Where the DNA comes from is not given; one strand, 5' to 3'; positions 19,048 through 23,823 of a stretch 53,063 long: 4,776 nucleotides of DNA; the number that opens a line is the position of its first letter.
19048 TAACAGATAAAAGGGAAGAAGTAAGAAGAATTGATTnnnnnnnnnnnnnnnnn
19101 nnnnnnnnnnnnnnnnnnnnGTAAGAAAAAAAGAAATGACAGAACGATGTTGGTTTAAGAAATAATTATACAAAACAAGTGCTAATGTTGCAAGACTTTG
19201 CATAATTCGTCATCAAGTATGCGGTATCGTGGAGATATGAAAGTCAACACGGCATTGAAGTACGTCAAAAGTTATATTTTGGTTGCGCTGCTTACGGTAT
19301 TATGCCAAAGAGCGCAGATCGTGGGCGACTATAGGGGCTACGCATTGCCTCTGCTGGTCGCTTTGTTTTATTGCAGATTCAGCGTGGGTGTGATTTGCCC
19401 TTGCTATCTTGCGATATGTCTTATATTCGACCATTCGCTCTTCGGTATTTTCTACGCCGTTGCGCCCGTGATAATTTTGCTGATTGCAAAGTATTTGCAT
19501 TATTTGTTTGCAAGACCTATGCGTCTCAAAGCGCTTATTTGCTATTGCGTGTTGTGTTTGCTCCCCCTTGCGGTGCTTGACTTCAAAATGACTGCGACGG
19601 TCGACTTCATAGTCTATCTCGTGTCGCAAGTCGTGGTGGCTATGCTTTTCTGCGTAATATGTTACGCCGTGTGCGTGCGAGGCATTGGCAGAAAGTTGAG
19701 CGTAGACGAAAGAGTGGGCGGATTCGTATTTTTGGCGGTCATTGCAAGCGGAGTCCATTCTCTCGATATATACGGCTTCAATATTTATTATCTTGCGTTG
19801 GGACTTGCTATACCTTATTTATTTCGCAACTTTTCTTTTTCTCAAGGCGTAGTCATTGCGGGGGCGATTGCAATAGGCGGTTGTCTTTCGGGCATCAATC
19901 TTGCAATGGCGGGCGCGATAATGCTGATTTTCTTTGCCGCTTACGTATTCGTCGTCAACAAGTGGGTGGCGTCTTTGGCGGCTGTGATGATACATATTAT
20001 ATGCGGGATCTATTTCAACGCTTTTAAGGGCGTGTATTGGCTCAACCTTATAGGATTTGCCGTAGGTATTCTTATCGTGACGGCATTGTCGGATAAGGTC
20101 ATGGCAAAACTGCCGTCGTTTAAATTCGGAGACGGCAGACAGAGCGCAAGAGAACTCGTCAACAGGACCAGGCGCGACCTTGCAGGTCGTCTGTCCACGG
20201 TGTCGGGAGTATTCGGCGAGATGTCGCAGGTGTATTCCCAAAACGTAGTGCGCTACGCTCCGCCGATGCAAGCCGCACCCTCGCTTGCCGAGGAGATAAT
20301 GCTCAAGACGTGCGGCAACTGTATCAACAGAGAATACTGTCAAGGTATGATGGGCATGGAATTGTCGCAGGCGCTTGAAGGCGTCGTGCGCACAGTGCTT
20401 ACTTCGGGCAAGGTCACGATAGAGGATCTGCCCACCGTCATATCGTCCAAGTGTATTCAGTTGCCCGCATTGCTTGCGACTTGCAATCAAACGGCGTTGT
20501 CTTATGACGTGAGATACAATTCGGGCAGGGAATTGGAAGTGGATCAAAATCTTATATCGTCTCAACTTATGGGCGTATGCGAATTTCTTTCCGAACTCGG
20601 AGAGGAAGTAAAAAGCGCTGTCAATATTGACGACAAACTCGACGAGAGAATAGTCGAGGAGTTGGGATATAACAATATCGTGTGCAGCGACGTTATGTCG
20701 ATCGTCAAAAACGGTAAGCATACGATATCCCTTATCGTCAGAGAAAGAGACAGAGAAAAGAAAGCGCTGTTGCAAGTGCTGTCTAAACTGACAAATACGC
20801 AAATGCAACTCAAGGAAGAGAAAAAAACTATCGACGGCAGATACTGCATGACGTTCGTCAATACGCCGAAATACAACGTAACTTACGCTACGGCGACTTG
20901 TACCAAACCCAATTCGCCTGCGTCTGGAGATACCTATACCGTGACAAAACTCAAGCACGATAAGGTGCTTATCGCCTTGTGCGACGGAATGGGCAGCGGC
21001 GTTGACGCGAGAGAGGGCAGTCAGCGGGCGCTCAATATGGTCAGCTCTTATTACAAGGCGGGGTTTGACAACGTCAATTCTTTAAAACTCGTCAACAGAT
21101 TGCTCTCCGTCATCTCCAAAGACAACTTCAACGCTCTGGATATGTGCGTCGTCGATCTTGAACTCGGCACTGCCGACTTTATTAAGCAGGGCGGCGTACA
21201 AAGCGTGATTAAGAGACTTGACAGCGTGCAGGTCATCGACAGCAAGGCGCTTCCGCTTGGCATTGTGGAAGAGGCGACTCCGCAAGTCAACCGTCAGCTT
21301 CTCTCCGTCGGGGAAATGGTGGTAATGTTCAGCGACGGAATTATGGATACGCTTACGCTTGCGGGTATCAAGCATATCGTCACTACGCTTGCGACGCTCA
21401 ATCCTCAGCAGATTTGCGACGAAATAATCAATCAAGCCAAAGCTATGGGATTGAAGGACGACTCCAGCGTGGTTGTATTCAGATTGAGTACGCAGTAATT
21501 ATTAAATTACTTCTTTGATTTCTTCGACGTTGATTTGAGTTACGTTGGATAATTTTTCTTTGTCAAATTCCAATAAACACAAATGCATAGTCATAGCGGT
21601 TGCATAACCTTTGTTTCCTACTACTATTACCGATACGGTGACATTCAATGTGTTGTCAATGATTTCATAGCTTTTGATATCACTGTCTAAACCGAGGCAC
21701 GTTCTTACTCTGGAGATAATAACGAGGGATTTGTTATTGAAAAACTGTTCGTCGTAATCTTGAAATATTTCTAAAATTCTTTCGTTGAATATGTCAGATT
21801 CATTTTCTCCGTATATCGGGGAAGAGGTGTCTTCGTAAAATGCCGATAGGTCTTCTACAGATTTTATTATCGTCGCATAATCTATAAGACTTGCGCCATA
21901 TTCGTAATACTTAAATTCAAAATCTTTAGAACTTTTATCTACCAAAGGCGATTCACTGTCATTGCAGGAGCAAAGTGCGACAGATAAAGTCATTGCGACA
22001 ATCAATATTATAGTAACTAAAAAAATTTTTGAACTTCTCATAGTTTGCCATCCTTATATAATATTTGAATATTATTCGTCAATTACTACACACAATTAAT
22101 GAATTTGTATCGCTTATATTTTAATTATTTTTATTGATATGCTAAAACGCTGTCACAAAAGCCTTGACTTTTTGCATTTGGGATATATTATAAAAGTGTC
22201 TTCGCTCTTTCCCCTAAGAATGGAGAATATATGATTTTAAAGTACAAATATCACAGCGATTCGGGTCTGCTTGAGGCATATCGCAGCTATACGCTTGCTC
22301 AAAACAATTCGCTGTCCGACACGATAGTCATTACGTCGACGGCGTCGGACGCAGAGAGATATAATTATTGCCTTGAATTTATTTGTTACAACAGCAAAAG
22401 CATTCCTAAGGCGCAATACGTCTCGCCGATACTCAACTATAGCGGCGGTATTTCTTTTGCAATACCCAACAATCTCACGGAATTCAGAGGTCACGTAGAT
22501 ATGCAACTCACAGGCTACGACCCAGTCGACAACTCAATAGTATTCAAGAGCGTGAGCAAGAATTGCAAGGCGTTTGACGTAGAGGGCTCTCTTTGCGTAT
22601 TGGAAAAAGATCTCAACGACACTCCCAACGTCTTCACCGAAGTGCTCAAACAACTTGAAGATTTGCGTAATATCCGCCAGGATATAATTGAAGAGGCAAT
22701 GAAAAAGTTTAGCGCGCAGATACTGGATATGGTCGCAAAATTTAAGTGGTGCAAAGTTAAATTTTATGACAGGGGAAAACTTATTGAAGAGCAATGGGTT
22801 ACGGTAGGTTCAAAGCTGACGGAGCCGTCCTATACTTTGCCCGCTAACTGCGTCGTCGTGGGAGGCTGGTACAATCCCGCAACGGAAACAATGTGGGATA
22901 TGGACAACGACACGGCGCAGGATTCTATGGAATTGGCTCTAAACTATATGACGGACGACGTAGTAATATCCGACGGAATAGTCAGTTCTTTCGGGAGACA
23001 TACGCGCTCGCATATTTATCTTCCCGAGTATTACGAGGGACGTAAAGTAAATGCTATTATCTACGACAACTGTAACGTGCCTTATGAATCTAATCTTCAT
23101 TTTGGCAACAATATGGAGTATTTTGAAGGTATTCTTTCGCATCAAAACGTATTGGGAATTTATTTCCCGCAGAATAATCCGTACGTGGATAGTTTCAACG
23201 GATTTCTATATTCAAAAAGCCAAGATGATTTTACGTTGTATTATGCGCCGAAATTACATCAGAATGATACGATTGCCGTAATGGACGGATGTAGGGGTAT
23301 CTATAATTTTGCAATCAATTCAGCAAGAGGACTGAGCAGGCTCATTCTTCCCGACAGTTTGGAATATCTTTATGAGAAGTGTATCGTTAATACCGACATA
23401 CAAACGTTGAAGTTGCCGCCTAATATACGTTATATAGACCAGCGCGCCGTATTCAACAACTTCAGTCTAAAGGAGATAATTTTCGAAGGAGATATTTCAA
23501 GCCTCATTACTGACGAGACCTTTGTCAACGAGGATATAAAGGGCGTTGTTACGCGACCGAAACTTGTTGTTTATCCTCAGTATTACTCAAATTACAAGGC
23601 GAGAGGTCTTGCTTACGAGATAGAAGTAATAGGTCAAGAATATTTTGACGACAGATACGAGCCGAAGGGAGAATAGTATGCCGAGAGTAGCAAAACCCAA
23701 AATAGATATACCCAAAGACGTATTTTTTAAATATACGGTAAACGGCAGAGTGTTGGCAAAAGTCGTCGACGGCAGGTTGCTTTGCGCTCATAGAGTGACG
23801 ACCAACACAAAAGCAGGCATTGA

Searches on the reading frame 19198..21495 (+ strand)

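Call 27: search_protein_families(library=pfam, proteins=[window:19198-21495:+], max_evalue=0.001)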
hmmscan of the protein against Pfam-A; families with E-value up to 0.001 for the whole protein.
window:19198-21495:+ (766 aa): 3 families
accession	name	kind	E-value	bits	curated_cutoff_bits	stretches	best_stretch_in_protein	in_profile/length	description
PF07228.17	SpoIIE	-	1.9e-24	87.1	25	1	587-763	2-191/192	Stage II sporulation protein E (SpoIIE)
PF19732.4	SpoIIE_N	-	3.2e-22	79.3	27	1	12-570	27-600/605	Stage II sporulation protein E N-terminal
PF00481.26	PP2C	-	0.00086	19.5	20.3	0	699-755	196-254/255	Protein phosphatase 2C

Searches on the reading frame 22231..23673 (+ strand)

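Call 27: search_protein_families(library=pfam, proteins=[window:22231-23673:+], max_evalue=0.001)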
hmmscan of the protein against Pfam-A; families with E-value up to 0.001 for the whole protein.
window:22231-23673:+ (481 aa): 1 family
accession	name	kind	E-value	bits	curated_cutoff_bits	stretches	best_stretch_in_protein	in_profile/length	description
PF13306.12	LRR_5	-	2.1e-08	34.6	27.7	1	348-440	16-107/127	BspA type Leucine rich repeat region (6 copies)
